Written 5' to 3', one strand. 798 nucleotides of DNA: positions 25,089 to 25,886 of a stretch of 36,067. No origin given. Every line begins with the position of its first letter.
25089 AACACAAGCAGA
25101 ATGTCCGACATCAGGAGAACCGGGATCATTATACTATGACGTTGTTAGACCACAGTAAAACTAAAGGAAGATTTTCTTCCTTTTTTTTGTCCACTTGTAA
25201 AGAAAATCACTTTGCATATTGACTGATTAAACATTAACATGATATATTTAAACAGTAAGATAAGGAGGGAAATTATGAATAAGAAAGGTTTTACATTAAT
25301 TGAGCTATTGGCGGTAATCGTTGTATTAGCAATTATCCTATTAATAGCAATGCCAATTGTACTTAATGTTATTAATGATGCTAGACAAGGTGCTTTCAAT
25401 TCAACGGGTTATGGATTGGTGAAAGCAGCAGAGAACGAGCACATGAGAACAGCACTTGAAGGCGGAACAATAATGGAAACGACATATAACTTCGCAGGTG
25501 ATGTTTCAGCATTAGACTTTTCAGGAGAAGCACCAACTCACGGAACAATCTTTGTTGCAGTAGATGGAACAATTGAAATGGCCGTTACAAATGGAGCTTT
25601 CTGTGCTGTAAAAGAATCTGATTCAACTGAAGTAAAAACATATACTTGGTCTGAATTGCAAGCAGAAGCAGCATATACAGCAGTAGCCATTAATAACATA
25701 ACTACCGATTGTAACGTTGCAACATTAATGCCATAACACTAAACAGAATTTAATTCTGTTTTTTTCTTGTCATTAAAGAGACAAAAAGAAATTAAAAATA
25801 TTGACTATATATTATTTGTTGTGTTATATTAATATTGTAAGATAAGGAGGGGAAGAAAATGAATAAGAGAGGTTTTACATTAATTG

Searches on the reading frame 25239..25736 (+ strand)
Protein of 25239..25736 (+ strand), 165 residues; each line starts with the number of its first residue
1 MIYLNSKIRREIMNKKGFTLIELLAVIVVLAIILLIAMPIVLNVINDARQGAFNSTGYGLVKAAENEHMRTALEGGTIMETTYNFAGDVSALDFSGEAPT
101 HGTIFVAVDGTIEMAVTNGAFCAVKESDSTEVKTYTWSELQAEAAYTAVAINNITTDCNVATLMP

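Call 4: search_protein_families(library=ncbifam, proteins=[window:25239-25736:+], max_evalue=1)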
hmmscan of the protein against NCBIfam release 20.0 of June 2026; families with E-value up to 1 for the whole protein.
window:25239-25736:+ (165 aa): 16 families
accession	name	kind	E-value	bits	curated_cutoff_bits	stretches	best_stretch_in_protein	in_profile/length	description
TIGR02532.1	IV_pilin_GFxxxE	domain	3.5e-08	33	16.3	1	15-38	1-24/24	prepilin-type N-terminal cleavage/methylation domain-containing protein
NF040999.1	pilin_ComGC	equivalog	1.9e-06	28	75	1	15-43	1-29/84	competence type IV pilus major pilin ComGC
TIGR01710.1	typeII_sec_gspG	equivalog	8.4e-05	22.6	88.85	1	16-54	1-39/134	type II secretion system major pseudopilin GspG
TIGR02596.1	TIGR02596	subfamily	0.00019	21.6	70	1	18-49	1-32/196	Verru_Chthon cassette protein D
NF007862.0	PRK10574.1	equivalog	0.00028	21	138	1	13-48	2-37/145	prepilin peptidase-dependent pilin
NF041013.1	T4P_ComGE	equivalog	0.00032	20.7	49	1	14-64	2-52/83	competence type IV pilus minor pilin ComGE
TIGR02599.1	TIGR02599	subfamily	0.00034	19.9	256.5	1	17-86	1-68/361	Verru_Chthon cassette protein C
NF038304.1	EPS_HpsC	equivalog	0.00037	20.2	200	1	7-57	12-62/318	hormogonium polysaccharide secretion pseudopilin HpsC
NF040982.1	ComGD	equivalog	0.00044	20.7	70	1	15-46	1-32/139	competence type IV pilus minor pilin ComGD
NF041002.1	pilin_ComGF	equivalog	0.0008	19.6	80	1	15-46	1-32/139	competence type IV pilus minor pilin ComGF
TIGR01708.2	typeII_sec_gspH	equivalog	0.006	16.6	80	1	16-34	2-20/169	type II secretion system minor pseudopilin GspH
NF041775.1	typeIV_PilA_Myxo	equivalog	0.0062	16.5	400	1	14-138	9-139/214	type IV pilin protein PilA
NF038303.1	EPS_HpsB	equivalog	0.011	15.7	150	1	15-41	2-28/211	hormogonium polysaccharide secretion pseudopilin HpsB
NF007800.0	PRK10506.1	equivalog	0.026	14.3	158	1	11-35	4-28/163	prepilin peptidase-dependent protein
NF051896.1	tapirin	equivalog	0.057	11.7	600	1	13-65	15-68/660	cellulose-binding protein tapirin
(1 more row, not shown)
